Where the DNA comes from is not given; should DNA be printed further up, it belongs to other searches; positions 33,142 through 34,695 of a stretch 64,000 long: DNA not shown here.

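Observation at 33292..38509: Anchor-less sdhA-sdhB-aspA operon ending in a rubredoxin-FMN oxidase in a methanogen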

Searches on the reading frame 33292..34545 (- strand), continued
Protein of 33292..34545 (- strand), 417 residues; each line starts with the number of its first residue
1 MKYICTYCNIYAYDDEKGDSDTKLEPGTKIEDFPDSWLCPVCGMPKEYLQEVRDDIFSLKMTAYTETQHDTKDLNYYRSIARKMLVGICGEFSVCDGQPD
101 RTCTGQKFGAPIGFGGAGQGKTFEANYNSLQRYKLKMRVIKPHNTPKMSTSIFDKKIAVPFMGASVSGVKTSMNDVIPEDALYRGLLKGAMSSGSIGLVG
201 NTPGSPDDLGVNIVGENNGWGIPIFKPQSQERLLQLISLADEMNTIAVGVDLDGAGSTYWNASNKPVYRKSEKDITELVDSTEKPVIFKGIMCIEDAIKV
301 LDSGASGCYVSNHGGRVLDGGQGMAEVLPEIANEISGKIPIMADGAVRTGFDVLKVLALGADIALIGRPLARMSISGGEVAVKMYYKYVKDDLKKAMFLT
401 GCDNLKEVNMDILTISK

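Call 12: find_encoding_contigs(protein=P0116, flank=10000, max_places=2)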
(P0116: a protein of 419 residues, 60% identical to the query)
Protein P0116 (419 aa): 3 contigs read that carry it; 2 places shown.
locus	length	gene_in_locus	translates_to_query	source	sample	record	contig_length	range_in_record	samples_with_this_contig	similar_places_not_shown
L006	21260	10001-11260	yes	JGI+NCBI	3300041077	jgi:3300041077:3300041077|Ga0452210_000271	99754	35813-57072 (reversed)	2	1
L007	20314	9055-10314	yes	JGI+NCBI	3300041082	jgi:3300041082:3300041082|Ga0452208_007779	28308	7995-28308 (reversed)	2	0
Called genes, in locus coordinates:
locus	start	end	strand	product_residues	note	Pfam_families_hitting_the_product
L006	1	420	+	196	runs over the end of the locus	-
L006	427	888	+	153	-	-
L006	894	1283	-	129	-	-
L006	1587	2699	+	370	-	PF02608:Bmp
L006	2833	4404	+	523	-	PF00005:ABC_tran, PF13304:AAA_21 (faint), PF00005:ABC_tran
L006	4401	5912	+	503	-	PF02653:BPD_transp_2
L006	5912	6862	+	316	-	PF02653:BPD_transp_2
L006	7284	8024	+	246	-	PF00561:Abhydrolase_1, PF06821:Ser_hydrolase (faint), PF12146:Hydrolase_4, PF12697:Abhydrolase_6, PF20408:Abhydrolase_11 (faint)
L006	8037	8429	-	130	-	PF07366:SnoaL (weak), PF12680:SnoaL_2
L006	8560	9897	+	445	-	PF07690:MFS_1, PF12832:MFS_1_like (weak), PF11700:ATG22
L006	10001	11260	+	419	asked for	PF00301:Rubredoxin, PF01070:FMN_dh, PF01645:Glu_synthase (weak)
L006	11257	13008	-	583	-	PF00989:PAS, PF13426:PAS_9 (weak), PF08447:PAS_3 (faint), PF00989:PAS, PF08448:PAS_4, PF13188:PAS_8, PF13426:PAS_9, PF02518:HATPase_c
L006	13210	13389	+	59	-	-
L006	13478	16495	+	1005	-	PF00989:PAS, PF13426:PAS_9, PF00989:PAS, PF13426:PAS_9, PF08447:PAS_3, PF00989:PAS, PF08448:PAS_4, PF13188:PAS_8, +10 more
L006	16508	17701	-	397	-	PF00583:Acetyltransf_1 (weak), PF13527:Acetyltransf_9, PF13508:Acetyltransf_7 (faint), PF13530:SCP2_2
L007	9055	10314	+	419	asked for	PF00301:Rubredoxin, PF01070:FMN_dh, PF01645:Glu_synthase (weak)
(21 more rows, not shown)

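Call 17: search_solved_structures(query=window:33292-34545:-, max_evalue=0.00001, show_alignments=2)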
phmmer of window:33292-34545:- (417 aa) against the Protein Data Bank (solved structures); distinct sequences matched with E-value up to 0.00001: 100 (the best 60 are shown).
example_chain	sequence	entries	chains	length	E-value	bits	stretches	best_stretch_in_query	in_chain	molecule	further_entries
7f20_A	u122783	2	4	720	2.9e-50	174.8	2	269-408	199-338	L-lactate oxidase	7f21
7f22_A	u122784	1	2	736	3.3e-50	174.6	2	268-408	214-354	L-lactate oxidase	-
6rhs_A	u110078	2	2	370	5.4e-30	108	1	272-411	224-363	Putative L-lactate oxidase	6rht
6r9v_A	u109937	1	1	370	6e-30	107.9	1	272-411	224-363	Putative L-lactate oxidase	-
2w0u_A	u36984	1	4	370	2.1e-28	102.8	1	273-411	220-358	HYDROXYACID OXIDASE 1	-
6gmc_A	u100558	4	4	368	2.1e-28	102.8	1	273-411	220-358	Hydroxyacid oxidase 1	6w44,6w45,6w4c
5qib_A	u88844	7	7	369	2.1e-28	102.8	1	273-411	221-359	Hydroxyacid oxidase 1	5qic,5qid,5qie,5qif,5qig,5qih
6gmb_A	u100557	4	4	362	2.1e-28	102.8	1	273-410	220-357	Hydroxyacid oxidase 1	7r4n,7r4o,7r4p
2rdt_A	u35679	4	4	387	2.4e-28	102.6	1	273-411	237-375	Hydroxyacid oxidase 1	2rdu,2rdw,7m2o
2nzl_A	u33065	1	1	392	2.5e-28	102.6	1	273-411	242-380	Hydroxyacid oxidase 1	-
6ai7_A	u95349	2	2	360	7.7e-28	101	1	281-405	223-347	4-hydroxymandelate oxidase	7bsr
5zzz_A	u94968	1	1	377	8.8e-28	100.7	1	281-405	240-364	4-hydroxymandelate oxidase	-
5zzp_A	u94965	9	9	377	8.9e-28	100.7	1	281-405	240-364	4-hydroxymandelate oxidase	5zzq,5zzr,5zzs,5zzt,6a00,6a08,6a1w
6a3t_A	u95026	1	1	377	8.9e-28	100.7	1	281-405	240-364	4-hydroxymandelate oxidase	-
5zzx_A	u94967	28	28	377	8.9e-28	100.7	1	281-405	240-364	4-hydroxymandelate oxidase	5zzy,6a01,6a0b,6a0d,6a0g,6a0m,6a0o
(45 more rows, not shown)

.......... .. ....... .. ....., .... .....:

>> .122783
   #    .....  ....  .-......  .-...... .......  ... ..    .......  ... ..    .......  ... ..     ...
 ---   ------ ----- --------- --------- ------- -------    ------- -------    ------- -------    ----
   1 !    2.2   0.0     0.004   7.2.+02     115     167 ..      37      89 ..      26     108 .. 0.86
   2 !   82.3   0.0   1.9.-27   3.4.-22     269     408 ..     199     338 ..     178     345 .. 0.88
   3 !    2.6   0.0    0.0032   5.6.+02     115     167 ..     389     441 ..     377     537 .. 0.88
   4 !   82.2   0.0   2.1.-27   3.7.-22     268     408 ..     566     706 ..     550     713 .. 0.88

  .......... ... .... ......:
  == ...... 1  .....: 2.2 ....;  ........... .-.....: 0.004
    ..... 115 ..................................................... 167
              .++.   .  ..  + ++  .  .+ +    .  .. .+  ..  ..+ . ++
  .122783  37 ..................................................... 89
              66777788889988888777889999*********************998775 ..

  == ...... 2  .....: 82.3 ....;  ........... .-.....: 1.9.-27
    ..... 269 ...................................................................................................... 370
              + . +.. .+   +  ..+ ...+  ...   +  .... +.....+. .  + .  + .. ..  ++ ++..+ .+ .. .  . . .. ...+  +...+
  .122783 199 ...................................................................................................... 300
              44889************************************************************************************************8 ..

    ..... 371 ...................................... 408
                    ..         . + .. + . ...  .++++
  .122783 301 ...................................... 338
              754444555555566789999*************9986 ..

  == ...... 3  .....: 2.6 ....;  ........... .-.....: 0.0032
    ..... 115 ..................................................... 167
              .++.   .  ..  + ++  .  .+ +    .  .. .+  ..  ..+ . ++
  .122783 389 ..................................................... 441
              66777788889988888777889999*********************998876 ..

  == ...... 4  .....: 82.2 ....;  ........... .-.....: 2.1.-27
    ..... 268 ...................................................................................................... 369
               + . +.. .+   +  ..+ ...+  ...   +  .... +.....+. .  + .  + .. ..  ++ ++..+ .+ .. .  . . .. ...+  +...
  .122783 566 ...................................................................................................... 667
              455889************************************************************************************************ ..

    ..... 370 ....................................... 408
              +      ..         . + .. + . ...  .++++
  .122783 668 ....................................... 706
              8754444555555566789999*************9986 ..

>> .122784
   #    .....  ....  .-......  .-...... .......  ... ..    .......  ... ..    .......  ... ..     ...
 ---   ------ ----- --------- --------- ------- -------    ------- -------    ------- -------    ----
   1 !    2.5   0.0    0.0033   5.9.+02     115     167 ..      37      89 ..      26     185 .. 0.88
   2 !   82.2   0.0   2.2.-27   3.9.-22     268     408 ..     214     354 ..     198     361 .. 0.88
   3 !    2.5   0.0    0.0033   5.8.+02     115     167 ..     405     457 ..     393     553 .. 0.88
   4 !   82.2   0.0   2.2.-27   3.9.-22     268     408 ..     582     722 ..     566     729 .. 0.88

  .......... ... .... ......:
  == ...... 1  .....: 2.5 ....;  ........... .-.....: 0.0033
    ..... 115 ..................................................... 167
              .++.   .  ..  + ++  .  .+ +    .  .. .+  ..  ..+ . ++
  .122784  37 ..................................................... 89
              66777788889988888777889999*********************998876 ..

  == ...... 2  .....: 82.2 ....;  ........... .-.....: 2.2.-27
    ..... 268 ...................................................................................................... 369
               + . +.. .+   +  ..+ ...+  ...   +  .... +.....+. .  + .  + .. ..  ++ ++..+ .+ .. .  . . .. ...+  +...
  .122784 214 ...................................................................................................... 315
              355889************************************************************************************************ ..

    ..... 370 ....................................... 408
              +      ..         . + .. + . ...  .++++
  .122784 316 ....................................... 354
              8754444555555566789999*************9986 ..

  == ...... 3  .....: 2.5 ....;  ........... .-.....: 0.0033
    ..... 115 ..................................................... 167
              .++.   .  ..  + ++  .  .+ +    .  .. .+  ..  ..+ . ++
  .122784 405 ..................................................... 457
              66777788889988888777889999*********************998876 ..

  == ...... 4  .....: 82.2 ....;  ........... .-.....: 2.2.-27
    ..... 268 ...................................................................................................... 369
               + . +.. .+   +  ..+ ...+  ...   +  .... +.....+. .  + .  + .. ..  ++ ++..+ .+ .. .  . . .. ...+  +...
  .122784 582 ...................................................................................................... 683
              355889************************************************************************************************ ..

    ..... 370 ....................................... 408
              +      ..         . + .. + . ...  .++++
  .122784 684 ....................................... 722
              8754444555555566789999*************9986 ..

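Call 19: find_related_loci(query=A1, collection=genome_contigs, flank=8000)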
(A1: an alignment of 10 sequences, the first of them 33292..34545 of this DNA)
Query A1 (417 aa) in genome_contigs; peptide patterns used: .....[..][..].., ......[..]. (x = any residue, [..] = any of these).
122 stretches matched a pattern; 75 encode a relative of the query (tblastn E <= 1e-3); 73 distinct loci.
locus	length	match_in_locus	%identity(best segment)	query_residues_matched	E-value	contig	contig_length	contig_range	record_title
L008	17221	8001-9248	95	1-416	0e+0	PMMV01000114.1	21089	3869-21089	MAG: Methanobacterium sp. isolate fen_4 73.20100900_E2D.36_contig_23250, whole genome shotgun sequence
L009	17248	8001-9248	96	1-416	0e+0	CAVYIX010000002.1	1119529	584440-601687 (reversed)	MAG: uncultured Methanobacteriaceae archaeon isolate MFD01476.bin.1.202 genome assembly, contig: contig_20782, whole gen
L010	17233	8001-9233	91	1-411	0e+0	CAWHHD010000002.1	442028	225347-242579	MAG: uncultured Methanobacteriaceae archaeon isolate MFD02134.bin.1.155 genome assembly, contig: contig_33328, whole gen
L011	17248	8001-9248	89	1-416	0e+0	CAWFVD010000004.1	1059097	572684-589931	MAG: uncultured Methanobacteriaceae archaeon isolate MFD05377.bin.2.136 genome assembly, contig: contig_64436, whole gen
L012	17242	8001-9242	90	1-414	0e+0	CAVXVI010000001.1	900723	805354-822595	MAG: uncultured Methanobacteriaceae archaeon isolate MFD06435.bin.2.182 genome assembly, contig: contig_21278, whole gen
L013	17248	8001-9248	88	1-416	0e+0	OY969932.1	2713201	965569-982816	MAG: uncultured Methanobacteriaceae archaeon isolate MFD09286.bin.c.5 genome assembly, chromosome: 1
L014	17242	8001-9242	87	1-414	0e+0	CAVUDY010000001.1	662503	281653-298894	MAG: uncultured Methanobacteriaceae archaeon isolate MFD02809.bin.1.192 genome assembly, contig: contig_112881, whole ge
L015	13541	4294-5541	87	1-416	0e+0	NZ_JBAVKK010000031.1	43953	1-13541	MAG: Methanobacterium sp. isolate MFD05686_ilm_asm_bin15 k127_132347, whole genome shotgun sequence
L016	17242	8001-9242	88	1-414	0e+0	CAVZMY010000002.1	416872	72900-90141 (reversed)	MAG: uncultured Methanobacteriaceae archaeon isolate MFD06435.bin.4.368 genome assembly, contig: contig_59175, whole gen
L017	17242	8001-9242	87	1-414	0e+0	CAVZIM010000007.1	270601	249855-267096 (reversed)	MAG: uncultured Methanobacteriaceae archaeon isolate MFD01716.bin.1.165 genome assembly, contig: contig_64922, whole gen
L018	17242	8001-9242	87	1-414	0e+0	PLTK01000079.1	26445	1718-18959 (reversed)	MAG: Methanobacterium sp. isolate bog_71 73.20120700_S1D.206_contig_232377, whole genome shotgun sequence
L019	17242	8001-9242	86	1-414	0e+0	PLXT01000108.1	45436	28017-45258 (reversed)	MAG: Methanobacterium sp. isolate palsa_68 73.20120700_P3D.344_contig_124179, whole genome shotgun sequence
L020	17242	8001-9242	86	1-414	0e+0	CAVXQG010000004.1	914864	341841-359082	MAG: uncultured Methanobacteriaceae archaeon isolate MFD05502.bin.2.123 genome assembly, contig: contig_3110, whole geno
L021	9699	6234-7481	85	1-416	0e+0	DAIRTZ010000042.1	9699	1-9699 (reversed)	MAG TPA_asm: Methanobacterium sp. isolate CTOTU11298 NODE_2375_length_9699_cov_7.651286, whole genome shotgun sequence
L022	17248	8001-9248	82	1-416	0e+0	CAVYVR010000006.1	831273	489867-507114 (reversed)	MAG: uncultured Methanobacteriaceae archaeon isolate MFD01476.bin.2.82 genome assembly, contig: contig_57620, whole geno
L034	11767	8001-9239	72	1-414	0e+0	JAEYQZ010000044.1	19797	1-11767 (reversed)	MAG: Methanobacteriota archaeon isolate OH_CBB_41 k127_2174626, whole genome shotgun sequence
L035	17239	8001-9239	72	1-414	0e+0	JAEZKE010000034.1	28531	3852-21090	MAG: Methanobacteriota archaeon isolate OH_CDB_265 k127_1210578, whole genome shotgun sequence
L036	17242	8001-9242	69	1-414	0e+0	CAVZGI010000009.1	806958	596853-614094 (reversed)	MAG: uncultured Methanobacteriaceae archaeon isolate MFD04716.bin.2.169 genome assembly, contig: contig_9933, whole geno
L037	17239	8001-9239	71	1-414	0e+0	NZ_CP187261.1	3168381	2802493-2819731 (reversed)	Methanobacterium sp. MBAC-LM chromosome, complete genome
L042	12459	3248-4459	66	1-413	0e+0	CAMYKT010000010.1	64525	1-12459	MAG: uncultured Methanobacteriaceae archaeon isolate FCS_M_Methanobacteriota_01 genome assembly, contig: NODE_128_length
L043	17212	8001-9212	64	1-413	0e+0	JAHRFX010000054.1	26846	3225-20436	MAG: Methanobacterium sp. isolate J_0 k141_60150, whole genome shotgun sequence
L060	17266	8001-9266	55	1-417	2e-157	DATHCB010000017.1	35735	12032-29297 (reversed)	MAG TPA_asm: Candidatus Bathyarchaeia archaeon isolate SMAG_U12356 k141_1726175, whole genome shotgun sequence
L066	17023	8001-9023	67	73-413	5e-150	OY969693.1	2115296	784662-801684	MAG: Euryarchaeota archaeon isolate MFD04408.bin.c.4 genome assembly, chromosome: 1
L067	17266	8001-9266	56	1-417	4e-150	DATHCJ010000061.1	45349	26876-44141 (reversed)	MAG TPA_asm: Candidatus Limnocylindrales bacterium isolate SMAG_U12364 k141_2059263, whole genome shotgun sequence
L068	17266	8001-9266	53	1-417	1e-149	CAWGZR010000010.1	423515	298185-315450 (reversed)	MAG: Candidatus Bathyarchaeota archaeon isolate MFD01476.bin.1.243 genome assembly, contig: contig_37798, whole genome s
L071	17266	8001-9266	55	1-417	4e-156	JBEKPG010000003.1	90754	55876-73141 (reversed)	MAG: Candidatus Bathyarchaeia archaeon isolate SPRUCE 459 SPRUCE_459_3, whole genome shotgun sequence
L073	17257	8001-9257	59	1-413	3e-172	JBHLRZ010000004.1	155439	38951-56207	MAG: Candidatus Thorarchaeota archaeon isolate TM2M.152 TM2M.152@104, whole genome shotgun sequence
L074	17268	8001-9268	60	1-417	3e-131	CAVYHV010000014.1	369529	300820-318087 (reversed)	MAG: Candidatus Bathyarchaeota archaeon isolate MFD03726.bin.1.202 genome assembly, contig: contig_33691, whole genome s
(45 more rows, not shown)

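Call 24: search_protein_families(library=pfam, proteins=[L073:5566-7224:-, L073:9366-11084:+, L073:11081-11950:+, L073:11984-13375:+, L073:16077-17168:+, L071:5527-6903:+, L071:6931-7767:-, L071:11737-12987:-, L071:13204-13851:-, L071:13848-14522:-])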
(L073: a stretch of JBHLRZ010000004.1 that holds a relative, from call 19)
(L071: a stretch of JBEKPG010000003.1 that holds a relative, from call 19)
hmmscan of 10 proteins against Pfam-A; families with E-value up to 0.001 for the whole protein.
L073:5566-7224:- (552 aa): 1 family
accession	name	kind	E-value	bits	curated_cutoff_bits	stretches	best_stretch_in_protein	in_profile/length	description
PF00118.29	Cpn60_TCP1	-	1.1e-187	625.1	34.3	1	35-526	1-489/490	TCP-1/cpn60 chaperonin family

L073:9366-11084:+ (572 aa): 3 families
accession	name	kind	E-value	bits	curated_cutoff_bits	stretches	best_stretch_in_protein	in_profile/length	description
PF01855.24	POR_N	-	8.5e-54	183.2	27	1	208-444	2-230/231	Pyruvate flavodoxin/ferredoxin oxidoreductase, thiamine diP-bdg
PF01558.24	POR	-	1.1e-29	104.3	27.4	1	11-168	1-170/173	Pyruvate ferredoxin/flavodoxin oxidoreductase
PF17147.9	PFOR_II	-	9.2e-06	26.4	27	1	468-558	1-98/102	Pyruvate:ferredoxin oxidoreductase core domain II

L073:11081-11950:+ (289 aa): 2 families
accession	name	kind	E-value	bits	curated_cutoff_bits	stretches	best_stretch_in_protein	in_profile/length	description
PF02775.26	TPP_enzyme_C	-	8.8e-24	84.5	21.9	1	48-198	2-151/151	Thiamine pyrophosphate enzyme, C-terminal TPP binding domain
PF12367.13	PFO_beta_C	-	9.3e-17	61.3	24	1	202-254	1-52/66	Pyruvate ferredoxin oxidoreductase beta subunit C terminal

L073:11984-13375:+ (463 aa): 2 families
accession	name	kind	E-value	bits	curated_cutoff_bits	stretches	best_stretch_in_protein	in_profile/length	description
PF00206.25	Lyase_1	-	1.5e-91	307.5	27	1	12-344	1-312/312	Lyase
PF10415.14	FumaraseC_C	-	3.2e-19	69.5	32.5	1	412-463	2-53/54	Fumarase C C-terminus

L073:16077-17168:+ (363 aa): 0 families

L071:5527-6903:+ (458 aa): 2 families
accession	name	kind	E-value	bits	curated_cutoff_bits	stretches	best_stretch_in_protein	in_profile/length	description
PF03972.19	MmgE_PrpD_N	-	5e-70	235.9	32.1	1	9-249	1-242/244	MmgE/PrpD N-terminal domain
PF19305.4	MmgE_PrpD_C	-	1e-41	143.1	32.1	1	266-442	1-172/173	MmgE/PrpD C-terminal domain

L071:6931-7767:- (278 aa): 1 family
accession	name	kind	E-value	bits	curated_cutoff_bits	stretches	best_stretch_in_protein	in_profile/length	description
PF02679.21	ComA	-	4.8e-64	216.5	25.2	1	17-266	4-243/243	(2R)-phospho-3-sulfolactate synthase (ComA)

L071:11737-12987:- (416 aa): 1 family
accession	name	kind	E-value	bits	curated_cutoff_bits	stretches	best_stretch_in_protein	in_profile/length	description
PF00285.26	Citrate_synt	-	4.7e-129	430.9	27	1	14-362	1-349/357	Citrate synthase, C-terminal domain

L071:13204-13851:- (215 aa): 4 families
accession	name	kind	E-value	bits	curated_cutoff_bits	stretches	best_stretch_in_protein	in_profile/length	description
PF01738.24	DLH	-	1.1e-07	32.1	21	1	85-207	76-203/217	Dienelactone hydrolase family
PF12146.15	Hydrolase_4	-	1.6e-05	24.7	27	0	149-192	188-233/239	Serine aminopeptidase, S33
PF00326.27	Peptidase_S9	-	0.00049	20.1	22.6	0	150-214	140-210/213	Prolyl oligopeptidase family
PF12740.14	PETase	-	0.00071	19.5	28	1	108-214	127-233/263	PET hydrolase-like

L071:13848-14522:- (224 aa): 1 family
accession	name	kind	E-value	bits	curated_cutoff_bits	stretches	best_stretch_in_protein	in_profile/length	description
PF00156.33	Pribosyltran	-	1.2e-22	80.4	26.3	1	9-179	13-143/158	Phosphoribosyl transferase domain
